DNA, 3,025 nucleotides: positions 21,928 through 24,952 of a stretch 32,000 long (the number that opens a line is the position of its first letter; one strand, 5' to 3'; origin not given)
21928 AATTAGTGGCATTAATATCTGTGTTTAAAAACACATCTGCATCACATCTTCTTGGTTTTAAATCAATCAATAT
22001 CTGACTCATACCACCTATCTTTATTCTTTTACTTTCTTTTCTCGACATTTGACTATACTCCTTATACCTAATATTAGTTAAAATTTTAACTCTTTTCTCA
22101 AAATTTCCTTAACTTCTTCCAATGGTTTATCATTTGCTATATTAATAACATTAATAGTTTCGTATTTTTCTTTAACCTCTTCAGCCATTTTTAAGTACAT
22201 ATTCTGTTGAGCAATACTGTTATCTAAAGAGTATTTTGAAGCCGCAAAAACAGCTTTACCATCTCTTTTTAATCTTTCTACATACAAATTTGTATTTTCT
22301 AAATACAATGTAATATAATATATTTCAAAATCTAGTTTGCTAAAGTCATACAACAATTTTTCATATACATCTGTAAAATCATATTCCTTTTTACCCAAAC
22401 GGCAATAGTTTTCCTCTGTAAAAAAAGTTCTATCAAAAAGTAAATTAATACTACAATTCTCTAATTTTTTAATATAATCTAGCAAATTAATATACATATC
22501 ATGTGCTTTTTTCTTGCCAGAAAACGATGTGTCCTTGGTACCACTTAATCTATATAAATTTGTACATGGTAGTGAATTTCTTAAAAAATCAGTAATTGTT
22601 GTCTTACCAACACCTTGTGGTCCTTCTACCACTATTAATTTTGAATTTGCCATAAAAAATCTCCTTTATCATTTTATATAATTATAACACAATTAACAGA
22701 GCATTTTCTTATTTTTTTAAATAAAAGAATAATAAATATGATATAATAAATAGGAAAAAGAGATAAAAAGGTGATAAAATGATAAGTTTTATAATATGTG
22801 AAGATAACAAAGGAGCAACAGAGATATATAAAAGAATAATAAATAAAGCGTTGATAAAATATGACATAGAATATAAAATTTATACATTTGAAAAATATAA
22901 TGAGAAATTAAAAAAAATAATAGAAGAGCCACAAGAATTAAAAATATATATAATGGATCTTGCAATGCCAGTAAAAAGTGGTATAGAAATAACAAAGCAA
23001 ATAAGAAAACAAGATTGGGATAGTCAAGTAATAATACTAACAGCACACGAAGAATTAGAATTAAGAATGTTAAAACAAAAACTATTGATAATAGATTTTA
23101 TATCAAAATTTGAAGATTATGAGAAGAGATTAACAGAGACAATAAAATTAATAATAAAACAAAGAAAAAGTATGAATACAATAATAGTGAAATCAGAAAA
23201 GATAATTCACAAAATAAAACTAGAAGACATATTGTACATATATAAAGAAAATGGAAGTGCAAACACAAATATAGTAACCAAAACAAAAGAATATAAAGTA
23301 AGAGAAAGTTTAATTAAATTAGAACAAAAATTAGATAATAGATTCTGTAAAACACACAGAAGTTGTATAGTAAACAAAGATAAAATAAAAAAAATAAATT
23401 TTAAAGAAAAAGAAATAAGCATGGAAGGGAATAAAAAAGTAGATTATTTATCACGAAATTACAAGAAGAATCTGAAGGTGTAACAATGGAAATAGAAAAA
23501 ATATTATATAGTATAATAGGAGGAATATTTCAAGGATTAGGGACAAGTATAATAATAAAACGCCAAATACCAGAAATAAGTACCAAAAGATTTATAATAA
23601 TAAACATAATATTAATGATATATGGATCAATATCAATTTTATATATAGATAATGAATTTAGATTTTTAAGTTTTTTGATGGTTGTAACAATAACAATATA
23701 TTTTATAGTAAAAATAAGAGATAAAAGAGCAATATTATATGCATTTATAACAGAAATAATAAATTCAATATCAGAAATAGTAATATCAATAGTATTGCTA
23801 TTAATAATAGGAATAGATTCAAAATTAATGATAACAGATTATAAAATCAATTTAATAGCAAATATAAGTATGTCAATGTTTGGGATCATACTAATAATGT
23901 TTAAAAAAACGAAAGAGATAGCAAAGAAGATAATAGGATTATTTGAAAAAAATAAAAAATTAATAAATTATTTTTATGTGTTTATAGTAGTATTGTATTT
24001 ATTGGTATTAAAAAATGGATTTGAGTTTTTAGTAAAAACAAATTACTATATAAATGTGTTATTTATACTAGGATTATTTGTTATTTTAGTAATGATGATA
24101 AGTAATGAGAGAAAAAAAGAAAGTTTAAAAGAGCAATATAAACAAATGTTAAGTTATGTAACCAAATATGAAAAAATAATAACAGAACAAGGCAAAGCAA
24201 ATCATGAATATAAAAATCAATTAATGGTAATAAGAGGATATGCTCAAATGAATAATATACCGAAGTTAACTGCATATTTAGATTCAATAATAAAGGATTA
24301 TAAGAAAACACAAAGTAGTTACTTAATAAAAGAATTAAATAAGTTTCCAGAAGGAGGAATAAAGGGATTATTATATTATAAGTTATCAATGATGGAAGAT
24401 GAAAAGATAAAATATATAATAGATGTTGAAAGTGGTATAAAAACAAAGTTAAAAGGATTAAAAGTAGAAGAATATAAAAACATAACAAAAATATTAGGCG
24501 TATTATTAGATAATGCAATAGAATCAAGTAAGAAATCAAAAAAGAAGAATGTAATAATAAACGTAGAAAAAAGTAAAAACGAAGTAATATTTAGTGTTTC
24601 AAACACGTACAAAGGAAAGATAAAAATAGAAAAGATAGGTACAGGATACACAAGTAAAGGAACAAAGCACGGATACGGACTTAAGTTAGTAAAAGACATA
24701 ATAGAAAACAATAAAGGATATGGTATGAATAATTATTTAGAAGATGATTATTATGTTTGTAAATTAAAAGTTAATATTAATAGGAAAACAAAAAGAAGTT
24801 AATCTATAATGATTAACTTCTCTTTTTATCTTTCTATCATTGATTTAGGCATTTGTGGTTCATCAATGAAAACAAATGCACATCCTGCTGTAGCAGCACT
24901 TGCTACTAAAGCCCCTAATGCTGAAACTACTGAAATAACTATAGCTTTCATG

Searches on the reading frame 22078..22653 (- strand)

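Call 18: search_protein_families(library=pfam, proteins=[window:22078-22653:-])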
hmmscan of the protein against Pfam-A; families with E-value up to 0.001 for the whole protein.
window:22078-22653:- (191 aa): 2 families
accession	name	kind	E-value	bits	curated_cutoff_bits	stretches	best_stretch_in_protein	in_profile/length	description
PF13238.12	AAA_18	-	0.00017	22.5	29.4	1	7-57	1-55/128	AAA domain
PF02223.23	Thymidylate_kin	-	0.00038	20.6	27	0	9-32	1-24/185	Thymidylate kinase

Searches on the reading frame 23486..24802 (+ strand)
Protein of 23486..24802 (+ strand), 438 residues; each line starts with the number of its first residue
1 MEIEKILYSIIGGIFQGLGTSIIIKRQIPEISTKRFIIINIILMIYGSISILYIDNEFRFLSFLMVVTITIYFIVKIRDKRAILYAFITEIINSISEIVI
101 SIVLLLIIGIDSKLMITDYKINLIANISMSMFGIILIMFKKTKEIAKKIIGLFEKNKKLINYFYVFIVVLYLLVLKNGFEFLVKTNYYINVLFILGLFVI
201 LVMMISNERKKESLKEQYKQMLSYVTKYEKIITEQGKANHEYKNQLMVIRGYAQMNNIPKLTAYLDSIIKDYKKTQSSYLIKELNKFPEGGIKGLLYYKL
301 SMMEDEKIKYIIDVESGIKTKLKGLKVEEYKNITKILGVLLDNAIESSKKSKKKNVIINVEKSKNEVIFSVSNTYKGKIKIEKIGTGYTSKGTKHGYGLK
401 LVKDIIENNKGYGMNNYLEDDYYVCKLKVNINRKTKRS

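Call 18: search_protein_families(library=pfam, proteins=[window:23486-24802:+])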
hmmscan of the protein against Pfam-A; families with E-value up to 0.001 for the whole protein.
window:23486-24802:+ (438 aa): 3 families
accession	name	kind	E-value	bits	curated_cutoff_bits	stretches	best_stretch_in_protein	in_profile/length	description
PF14501.12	HATPase_c_5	-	3.8e-15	56.1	22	1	332-426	5-98/102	GHKL domain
PF14689.11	SPOB_a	-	4.7e-08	33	28.1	1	227-277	8-58/62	Sensor_kinase_SpoOB-type, alpha-helical domain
PF02518.31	HATPase_c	-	9.7e-07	29.6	26.4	1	332-408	5-86/111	Histidine kinase-, DNA gyrase B-, and HSP90-like ATPase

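Call 61: find_encoding_contigs(protein=window:23486-24802:+, flank=10000, max_places=10)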
Protein window:23486-24802:+ (438 aa): 8 contigs read that carry it; 7 places shown.
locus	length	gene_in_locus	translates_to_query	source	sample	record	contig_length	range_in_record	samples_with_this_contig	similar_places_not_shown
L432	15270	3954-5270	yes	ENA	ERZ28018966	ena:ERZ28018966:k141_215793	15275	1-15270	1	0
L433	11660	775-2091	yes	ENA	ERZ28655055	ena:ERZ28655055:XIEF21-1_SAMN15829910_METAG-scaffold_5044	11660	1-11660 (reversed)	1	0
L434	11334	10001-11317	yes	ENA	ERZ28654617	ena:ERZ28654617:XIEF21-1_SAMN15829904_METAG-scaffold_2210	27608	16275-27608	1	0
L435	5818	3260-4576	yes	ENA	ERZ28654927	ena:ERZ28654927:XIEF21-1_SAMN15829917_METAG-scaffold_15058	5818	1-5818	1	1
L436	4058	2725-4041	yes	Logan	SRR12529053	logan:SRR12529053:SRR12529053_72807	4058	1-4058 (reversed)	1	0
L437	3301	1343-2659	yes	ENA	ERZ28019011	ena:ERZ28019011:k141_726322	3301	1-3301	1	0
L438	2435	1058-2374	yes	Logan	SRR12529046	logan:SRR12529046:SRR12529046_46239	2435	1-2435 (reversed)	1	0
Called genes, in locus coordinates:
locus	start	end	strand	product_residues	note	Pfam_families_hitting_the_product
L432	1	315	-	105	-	?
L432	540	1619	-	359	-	PF01168:Ala_racemase_N, PF00842:Ala_racemase_C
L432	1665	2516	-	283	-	PF00198:2-oxoacid_dh (faint)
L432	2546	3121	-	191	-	-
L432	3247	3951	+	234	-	PF00072:Response_reg, PF04397:LytTR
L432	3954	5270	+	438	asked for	PF14689:SPOB_a, PF02518:HATPase_c (weak), PF14501:HATPase_c_5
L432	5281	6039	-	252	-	PF00583:Acetyltransf_1, PF13673:Acetyltransf_10, PF13508:Acetyltransf_7, PF14268:YoaP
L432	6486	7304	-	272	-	PF11518:DUF3221 (weak)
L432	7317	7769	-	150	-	-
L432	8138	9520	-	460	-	-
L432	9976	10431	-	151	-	-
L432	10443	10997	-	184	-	PF06821:Ser_hydrolase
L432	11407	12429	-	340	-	PF13310:Virulence_RhuM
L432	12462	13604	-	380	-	PF01966:HD (weak), PF00293:NUDIX, PF14815:NUDIX_4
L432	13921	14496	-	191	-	-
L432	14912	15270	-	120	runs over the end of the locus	?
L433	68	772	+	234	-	PF00072:Response_reg, PF04397:LytTR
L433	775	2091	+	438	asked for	PF14689:SPOB_a, PF02518:HATPase_c (weak), PF14501:HATPase_c_5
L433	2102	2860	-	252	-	PF00583:Acetyltransf_1, PF13673:Acetyltransf_10, PF13508:Acetyltransf_7, PF14268:YoaP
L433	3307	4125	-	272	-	PF11518:DUF3221 (weak)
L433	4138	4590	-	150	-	-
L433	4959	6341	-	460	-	-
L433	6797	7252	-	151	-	-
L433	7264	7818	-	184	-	PF06821:Ser_hydrolase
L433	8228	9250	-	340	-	PF13310:Virulence_RhuM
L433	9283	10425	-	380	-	PF01966:HD (weak), PF00293:NUDIX, PF14815:NUDIX_4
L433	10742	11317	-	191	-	-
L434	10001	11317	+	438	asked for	PF14689:SPOB_a, PF02518:HATPase_c (weak), PF14501:HATPase_c_5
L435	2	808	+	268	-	?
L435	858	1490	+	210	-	PF01551:Peptidase_M23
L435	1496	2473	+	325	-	PF00022:Actin, PF06723:MreB_Mbl, PF00012:HSP70, PF11104:PilM_2 (faint), PF14450:FtsA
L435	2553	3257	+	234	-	PF00072:Response_reg, PF04397:LytTR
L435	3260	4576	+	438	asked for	PF14689:SPOB_a, PF02518:HATPase_c (weak), PF14501:HATPase_c_5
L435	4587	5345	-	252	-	PF00583:Acetyltransf_1, PF13673:Acetyltransf_10, PF13508:Acetyltransf_7, PF14268:YoaP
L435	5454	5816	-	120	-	?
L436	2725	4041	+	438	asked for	PF14689:SPOB_a, PF02518:HATPase_c (weak), PF14501:HATPase_c_5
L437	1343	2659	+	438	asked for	PF14689:SPOB_a, PF02518:HATPase_c (weak), PF14501:HATPase_c_5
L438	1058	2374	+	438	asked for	PF14689:SPOB_a, PF02518:HATPase_c (weak), PF14501:HATPase_c_5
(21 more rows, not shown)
